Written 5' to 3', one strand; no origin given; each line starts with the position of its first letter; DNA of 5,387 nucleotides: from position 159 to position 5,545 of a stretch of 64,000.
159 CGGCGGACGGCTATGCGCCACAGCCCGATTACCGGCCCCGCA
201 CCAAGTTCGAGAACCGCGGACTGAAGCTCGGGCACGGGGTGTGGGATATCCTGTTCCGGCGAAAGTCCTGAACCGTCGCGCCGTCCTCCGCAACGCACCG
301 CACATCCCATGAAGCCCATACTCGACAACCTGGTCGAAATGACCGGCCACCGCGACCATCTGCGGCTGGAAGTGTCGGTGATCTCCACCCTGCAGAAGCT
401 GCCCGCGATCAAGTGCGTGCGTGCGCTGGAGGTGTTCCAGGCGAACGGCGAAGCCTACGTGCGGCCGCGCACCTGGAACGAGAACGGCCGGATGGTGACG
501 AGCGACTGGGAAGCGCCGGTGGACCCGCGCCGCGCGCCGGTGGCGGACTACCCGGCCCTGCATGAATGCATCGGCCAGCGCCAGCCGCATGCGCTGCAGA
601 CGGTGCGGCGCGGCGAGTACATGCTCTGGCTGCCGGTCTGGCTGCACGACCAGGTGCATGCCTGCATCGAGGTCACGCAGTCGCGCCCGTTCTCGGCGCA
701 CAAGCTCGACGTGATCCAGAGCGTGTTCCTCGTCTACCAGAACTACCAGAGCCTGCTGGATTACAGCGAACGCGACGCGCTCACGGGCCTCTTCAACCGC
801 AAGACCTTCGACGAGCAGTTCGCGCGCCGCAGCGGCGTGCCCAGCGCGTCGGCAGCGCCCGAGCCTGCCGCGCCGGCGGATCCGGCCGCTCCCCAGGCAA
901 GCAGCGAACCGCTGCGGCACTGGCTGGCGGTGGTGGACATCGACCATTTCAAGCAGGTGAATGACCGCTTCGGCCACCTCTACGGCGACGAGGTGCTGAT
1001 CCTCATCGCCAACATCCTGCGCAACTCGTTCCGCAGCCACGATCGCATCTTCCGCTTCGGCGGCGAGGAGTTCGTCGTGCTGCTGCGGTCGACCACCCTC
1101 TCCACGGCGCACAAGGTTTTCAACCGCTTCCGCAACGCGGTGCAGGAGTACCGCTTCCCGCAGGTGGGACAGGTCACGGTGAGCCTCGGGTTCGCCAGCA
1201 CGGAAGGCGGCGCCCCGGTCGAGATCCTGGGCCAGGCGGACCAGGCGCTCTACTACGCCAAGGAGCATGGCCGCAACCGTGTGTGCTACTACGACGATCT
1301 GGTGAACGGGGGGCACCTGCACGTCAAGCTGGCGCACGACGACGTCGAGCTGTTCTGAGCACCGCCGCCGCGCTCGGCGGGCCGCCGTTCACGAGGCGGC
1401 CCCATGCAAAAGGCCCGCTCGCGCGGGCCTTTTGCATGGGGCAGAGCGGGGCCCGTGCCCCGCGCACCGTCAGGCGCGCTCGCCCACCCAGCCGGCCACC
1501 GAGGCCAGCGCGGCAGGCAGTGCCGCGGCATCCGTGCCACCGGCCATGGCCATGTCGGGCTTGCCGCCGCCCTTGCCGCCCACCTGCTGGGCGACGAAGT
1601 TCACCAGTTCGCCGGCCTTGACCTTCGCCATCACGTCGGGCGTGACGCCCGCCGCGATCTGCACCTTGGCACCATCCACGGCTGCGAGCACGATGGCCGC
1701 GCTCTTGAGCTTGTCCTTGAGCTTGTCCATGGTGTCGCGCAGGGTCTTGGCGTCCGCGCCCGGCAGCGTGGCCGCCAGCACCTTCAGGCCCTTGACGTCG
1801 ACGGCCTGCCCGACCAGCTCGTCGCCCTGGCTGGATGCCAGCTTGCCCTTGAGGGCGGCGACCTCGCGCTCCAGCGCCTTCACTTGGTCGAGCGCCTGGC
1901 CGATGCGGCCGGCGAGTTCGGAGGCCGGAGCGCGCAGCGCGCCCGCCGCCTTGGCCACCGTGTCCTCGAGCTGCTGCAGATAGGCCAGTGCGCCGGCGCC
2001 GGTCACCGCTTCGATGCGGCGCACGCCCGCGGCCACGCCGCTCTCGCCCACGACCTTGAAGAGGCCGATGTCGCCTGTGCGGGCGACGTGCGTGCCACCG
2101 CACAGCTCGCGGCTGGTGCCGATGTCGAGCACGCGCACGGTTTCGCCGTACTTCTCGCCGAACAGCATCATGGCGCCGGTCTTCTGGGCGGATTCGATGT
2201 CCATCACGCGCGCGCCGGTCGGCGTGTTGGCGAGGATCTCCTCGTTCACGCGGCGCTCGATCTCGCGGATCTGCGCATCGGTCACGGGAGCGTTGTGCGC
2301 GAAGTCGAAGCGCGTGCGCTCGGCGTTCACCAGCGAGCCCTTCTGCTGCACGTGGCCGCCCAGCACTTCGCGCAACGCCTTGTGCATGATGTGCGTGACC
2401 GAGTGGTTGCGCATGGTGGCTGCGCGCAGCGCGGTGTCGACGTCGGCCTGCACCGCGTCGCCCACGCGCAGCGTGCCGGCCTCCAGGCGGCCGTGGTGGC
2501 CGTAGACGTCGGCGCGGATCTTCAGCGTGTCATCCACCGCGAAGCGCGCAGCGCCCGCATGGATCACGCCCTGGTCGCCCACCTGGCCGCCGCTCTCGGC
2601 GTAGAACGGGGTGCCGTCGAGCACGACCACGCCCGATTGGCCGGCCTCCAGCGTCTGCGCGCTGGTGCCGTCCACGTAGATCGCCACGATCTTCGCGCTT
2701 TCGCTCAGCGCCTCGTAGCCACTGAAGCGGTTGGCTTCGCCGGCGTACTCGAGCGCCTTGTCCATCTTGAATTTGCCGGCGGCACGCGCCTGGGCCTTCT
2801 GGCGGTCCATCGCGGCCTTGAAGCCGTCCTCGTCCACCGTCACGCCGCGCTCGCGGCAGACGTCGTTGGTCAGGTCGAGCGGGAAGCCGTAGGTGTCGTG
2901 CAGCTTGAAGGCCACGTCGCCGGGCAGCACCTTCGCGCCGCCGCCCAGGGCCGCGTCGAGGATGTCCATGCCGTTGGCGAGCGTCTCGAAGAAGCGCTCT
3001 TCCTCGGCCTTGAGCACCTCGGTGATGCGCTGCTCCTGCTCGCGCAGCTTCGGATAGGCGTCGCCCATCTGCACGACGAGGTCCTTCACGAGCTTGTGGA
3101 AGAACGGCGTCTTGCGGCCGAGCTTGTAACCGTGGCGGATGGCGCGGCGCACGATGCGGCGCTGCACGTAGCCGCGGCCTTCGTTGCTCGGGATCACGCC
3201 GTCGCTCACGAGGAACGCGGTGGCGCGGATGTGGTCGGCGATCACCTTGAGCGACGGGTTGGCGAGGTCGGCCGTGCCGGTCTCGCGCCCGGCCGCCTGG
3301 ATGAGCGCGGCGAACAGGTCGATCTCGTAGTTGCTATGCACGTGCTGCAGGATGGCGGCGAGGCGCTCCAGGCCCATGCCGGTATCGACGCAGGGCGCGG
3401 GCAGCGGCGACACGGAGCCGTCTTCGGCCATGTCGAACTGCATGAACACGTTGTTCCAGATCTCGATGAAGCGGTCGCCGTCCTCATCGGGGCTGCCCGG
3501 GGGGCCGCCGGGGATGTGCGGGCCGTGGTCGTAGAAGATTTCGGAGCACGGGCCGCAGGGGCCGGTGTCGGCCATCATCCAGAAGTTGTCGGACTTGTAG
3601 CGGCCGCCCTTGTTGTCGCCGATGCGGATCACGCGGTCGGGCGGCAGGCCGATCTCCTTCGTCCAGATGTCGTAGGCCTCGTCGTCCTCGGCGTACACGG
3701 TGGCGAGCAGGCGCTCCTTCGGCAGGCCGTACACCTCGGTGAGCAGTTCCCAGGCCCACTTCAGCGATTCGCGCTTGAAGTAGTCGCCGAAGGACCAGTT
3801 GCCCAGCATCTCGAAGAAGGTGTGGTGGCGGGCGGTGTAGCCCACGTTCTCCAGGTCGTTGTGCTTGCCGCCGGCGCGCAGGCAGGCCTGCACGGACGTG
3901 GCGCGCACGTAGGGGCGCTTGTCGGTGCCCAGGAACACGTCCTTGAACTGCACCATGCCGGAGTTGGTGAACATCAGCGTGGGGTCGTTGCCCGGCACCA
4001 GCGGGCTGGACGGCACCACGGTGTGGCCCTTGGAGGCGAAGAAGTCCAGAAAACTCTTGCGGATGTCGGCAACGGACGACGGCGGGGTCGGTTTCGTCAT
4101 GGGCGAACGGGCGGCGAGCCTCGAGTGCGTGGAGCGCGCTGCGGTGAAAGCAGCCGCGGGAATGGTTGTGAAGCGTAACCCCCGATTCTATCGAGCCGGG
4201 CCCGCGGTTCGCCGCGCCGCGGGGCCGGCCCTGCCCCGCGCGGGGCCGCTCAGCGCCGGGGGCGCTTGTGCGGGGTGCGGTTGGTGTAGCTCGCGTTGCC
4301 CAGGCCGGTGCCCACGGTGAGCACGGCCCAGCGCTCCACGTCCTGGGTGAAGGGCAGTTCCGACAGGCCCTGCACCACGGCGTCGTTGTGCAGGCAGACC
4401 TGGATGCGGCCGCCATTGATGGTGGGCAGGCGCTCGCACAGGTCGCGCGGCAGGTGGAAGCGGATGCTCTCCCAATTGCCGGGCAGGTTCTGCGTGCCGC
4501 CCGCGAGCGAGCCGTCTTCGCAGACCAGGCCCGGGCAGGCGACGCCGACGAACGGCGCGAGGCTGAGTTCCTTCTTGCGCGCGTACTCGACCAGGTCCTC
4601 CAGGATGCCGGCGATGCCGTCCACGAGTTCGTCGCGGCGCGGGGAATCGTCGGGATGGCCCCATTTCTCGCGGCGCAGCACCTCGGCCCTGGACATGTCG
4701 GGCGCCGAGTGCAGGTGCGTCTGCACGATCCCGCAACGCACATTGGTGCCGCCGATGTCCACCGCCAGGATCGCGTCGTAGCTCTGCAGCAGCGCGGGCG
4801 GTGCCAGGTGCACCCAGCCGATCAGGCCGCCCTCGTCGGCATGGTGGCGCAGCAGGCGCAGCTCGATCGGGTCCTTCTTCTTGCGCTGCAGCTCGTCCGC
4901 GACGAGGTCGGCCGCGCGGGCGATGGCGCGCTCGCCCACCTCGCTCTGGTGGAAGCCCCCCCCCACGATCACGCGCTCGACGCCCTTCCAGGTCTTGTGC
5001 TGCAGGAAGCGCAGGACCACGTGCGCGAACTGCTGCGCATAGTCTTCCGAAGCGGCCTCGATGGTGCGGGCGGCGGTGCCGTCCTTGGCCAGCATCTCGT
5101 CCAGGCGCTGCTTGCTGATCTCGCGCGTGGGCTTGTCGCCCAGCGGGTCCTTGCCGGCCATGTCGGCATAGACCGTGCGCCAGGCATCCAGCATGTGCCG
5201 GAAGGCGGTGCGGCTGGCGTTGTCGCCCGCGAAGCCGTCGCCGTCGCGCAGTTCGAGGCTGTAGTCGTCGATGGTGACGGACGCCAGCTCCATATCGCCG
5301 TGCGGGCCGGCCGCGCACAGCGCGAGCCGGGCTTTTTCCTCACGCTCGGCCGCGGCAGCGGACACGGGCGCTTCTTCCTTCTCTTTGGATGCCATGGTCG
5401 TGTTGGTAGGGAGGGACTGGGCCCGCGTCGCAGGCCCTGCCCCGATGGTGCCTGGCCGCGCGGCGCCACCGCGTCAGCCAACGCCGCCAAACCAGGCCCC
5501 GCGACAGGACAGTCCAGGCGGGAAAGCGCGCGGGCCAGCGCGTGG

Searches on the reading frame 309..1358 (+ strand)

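Call 104: search_protein_families(library=pfam, proteins=[window:309-1358:+], max_evalue=0.00001)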
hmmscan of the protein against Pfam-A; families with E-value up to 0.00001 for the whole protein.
window:309-1358:+ (349 aa): 1 family
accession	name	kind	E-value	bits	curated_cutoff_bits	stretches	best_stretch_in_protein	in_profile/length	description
PF00990.26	GGDEF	-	2e-35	122.4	23.8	1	201-324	30-161/161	Diguanylate cyclase, GGDEF domain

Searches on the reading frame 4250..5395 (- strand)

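Call 104: search_protein_families(library=pfam, proteins=[window:4250-5395:-], max_evalue=0.00001)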
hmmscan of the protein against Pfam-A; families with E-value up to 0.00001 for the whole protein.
window:4250-5395:- (381 aa): 1 family
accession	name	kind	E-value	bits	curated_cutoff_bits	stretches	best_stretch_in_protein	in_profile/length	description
PF00480.26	ROK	-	7.9e-08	32.6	22.9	0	210-376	2-145/294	ROK family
